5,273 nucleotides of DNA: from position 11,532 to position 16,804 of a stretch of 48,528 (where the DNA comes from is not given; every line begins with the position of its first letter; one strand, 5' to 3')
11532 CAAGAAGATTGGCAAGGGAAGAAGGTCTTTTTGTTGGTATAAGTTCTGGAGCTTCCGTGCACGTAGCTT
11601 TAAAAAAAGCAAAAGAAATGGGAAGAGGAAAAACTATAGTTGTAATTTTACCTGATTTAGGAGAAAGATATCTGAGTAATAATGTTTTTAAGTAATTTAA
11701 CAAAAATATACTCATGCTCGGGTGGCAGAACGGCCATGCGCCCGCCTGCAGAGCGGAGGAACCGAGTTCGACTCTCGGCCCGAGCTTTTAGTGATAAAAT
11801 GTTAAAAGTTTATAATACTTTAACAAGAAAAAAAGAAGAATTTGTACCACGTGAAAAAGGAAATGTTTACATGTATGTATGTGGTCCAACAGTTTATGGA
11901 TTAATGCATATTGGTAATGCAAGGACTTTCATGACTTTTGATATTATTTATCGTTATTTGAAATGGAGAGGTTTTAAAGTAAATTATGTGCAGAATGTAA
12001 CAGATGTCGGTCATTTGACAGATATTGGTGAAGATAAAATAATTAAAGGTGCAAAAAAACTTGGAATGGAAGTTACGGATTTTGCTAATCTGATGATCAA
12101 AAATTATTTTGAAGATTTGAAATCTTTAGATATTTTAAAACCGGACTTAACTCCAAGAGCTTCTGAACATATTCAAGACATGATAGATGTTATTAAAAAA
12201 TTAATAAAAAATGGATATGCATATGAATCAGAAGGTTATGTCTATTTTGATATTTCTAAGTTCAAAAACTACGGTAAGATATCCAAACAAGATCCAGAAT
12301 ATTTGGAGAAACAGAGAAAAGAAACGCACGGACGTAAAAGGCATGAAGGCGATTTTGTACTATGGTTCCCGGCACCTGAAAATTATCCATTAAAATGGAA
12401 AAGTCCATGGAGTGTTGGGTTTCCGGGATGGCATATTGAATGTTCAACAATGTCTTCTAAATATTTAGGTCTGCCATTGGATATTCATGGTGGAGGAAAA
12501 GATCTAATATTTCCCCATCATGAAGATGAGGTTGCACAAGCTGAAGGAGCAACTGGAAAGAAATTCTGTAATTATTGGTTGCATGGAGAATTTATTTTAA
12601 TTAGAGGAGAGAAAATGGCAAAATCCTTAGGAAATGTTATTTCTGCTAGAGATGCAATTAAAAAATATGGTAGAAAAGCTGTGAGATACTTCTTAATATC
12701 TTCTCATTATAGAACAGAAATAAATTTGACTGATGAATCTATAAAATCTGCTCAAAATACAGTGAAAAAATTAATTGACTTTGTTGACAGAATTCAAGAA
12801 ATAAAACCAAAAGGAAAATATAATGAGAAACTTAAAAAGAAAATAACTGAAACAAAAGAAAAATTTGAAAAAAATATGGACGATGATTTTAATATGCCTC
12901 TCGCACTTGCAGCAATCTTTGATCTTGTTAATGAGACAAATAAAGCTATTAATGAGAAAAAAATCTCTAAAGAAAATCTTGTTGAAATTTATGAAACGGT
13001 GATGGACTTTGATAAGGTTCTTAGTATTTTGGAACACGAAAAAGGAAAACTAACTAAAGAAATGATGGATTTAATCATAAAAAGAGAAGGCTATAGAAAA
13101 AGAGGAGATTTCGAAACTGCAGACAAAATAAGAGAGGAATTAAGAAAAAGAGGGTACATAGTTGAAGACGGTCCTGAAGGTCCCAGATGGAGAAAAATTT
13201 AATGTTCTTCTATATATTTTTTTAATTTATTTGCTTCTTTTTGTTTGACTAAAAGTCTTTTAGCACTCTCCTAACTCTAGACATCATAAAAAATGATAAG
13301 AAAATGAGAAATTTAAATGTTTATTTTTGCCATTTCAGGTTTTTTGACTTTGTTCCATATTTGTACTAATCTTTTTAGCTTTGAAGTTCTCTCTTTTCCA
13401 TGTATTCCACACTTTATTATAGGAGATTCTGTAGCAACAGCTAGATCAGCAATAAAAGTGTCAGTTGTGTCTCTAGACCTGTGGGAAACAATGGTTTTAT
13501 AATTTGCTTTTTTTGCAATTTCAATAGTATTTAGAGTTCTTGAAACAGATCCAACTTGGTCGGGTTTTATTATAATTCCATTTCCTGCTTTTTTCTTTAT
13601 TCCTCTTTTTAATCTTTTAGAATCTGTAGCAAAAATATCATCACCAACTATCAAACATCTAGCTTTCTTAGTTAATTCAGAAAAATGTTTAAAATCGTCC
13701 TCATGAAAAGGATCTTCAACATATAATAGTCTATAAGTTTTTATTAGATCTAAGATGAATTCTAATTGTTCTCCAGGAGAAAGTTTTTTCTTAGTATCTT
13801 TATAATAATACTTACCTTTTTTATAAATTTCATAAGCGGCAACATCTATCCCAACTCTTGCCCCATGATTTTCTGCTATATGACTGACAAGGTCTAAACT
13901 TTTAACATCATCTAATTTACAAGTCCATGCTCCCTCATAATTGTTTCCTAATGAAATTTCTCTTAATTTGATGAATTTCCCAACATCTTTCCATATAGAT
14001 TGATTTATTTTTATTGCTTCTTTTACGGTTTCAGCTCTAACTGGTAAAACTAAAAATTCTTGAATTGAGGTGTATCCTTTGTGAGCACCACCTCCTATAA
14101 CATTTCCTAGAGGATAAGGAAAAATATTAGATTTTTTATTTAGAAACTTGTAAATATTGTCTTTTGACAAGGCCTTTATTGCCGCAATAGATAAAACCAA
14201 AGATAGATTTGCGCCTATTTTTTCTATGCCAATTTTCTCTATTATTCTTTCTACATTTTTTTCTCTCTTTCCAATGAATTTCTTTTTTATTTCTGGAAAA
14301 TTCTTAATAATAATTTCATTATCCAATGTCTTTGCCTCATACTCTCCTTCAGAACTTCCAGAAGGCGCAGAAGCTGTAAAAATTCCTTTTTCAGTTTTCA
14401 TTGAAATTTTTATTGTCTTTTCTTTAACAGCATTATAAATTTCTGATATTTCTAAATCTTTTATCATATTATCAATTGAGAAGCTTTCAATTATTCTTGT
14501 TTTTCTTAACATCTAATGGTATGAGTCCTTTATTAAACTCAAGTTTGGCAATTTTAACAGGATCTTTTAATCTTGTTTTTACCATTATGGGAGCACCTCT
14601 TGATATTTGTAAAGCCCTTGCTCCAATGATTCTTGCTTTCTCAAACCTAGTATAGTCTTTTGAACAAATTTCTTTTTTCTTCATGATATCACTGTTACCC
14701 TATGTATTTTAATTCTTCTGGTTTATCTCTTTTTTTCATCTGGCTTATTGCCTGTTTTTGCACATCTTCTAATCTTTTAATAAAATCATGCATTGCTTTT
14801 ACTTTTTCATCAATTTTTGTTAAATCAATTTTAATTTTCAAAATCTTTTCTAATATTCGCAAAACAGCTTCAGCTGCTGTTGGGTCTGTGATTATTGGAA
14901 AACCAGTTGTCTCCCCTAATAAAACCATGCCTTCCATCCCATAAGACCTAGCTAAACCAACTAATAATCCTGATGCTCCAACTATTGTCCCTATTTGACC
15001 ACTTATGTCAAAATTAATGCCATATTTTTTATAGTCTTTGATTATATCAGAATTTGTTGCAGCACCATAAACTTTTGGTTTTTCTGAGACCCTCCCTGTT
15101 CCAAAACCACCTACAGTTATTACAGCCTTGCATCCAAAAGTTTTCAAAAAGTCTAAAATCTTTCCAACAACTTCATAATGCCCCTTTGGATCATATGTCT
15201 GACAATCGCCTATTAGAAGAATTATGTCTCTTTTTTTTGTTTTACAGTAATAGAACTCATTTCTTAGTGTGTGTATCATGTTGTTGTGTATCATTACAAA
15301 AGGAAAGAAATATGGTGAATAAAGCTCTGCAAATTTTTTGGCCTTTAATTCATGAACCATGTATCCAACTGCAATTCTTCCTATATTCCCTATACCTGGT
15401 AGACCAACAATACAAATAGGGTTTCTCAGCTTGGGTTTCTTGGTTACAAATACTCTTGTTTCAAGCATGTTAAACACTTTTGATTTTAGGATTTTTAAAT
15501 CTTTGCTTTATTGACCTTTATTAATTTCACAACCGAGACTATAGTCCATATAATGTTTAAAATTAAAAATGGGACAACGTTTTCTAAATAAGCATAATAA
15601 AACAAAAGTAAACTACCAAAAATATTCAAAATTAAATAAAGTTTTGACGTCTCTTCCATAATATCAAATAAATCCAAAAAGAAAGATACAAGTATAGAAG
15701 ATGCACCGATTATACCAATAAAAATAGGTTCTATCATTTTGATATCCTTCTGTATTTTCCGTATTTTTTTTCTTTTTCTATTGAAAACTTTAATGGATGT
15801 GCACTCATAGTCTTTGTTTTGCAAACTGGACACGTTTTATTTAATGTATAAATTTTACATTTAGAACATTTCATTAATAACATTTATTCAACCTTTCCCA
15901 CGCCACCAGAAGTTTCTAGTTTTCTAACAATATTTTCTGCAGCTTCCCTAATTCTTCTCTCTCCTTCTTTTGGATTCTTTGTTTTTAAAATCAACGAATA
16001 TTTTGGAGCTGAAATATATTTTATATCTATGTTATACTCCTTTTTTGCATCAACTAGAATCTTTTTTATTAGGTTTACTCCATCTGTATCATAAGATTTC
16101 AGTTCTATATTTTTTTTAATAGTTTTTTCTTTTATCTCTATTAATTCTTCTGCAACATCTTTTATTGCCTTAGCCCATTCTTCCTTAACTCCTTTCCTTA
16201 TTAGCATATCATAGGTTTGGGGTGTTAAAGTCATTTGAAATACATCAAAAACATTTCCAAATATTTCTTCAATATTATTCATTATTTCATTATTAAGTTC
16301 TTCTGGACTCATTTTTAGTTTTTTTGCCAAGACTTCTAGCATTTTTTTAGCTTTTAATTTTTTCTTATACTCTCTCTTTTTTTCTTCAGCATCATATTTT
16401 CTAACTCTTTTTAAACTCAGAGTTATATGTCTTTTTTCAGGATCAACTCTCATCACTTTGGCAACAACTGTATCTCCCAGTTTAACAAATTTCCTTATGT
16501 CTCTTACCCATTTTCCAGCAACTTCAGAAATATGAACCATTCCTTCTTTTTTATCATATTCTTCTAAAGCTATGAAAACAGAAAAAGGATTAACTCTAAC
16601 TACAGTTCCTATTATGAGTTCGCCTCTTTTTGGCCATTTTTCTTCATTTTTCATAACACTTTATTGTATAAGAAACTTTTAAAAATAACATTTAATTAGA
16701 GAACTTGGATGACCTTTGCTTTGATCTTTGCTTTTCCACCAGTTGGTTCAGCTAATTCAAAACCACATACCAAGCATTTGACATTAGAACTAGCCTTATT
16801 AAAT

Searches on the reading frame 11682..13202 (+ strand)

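Call 46: search_protein_families(library=pfam, proteins=[window:11682-13202:+], max_evalue=0.001)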
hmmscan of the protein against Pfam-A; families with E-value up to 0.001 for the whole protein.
window:11682-13202:+ (506 aa): 7 families
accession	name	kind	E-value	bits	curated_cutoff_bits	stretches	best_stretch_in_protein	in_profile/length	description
PF01406.26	tRNA-synt_1e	-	1.1e-113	380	27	1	54-358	2-300/301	tRNA synthetases class I (C) catalytic domain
PF09334.17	tRNA-synt_1g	-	7.6e-17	61.6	20.1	2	290-370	306-389/391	tRNA synthetases class I (M)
PF00133.28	tRNA-synt_1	-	1.5e-13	50.7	22.7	1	296-349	360-413/414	tRNA synthetases class I (I, L, M and V)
PF09190.17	DALR_2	-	1.8e-12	48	22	1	394-451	1-57/57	DALR domain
PF01921.24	tRNA-synt_1f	-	1.1e-10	41.4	27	1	303-389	273-354/360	tRNA synthetases class I (K)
PF23493.1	CysS_C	-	3e-07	30.9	23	1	456-504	3-51/51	Cysteinyl-tRNA ligase anticodon binding domain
PF00749.27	tRNA-synt_1c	-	3.7e-05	23.2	23.4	1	69-239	8-158/314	tRNA synthetases class I (E and Q), catalytic domain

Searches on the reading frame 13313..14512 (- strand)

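Call 46: search_protein_families(library=pfam, proteins=[window:13313-14512:-], max_evalue=0.001)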
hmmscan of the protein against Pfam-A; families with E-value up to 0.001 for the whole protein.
window:13313-14512:- (399 aa): 3 families
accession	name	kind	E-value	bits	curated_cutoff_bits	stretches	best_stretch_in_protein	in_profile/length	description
PF00113.28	Enolase_C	-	2.6e-54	184.9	21.5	1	130-389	3-281/296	Enolase, C-terminal TIM barrel domain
PF03952.21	Enolase_N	-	2.8e-08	34.5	35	1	17-116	1-120/131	Enolase, N-terminal domain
PF13378.12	MR_MLE_C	-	6.6e-07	29.7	29.4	1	239-366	50-176/219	Enolase C-terminal domain-like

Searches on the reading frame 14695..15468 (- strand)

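Call 46: search_protein_families(library=pfam, proteins=[window:14695-15468:-], max_evalue=0.001)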
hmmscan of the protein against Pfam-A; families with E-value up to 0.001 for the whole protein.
window:14695-15468:- (257 aa): 1 family
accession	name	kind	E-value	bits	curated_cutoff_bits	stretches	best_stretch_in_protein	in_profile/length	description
PF09754.15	PAC2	-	9.6e-46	156.7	25.8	1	20-233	2-214/215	PAC2 family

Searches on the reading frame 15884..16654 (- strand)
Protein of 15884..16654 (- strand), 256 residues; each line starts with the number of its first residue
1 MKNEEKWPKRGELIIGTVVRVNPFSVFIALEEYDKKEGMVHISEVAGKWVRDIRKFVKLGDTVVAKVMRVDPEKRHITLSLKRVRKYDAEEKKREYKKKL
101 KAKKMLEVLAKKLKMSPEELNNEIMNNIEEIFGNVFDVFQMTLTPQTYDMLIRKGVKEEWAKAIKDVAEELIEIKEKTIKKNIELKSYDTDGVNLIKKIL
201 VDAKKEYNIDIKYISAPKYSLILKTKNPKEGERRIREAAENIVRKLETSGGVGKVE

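Call 46: search_protein_families(library=pfam, proteins=[window:15884-16654:-], max_evalue=0.001)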
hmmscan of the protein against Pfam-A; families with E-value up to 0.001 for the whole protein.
window:15884-16654:- (256 aa): 3 families
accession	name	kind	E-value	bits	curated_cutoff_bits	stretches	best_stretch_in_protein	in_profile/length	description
PF07541.17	EIF_2_alpha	-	1.1e-19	70.9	22.8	1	121-226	2-112/114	Eukaryotic translation initiation factor 2 alpha subunit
PF00575.29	S1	-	7.4e-12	45.9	22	1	8-82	2-74/74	S1 RNA binding domain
PF23459.1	S1_RRP5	-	0.00041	21.3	27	1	10-81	3-72/72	RRP5 S1 domain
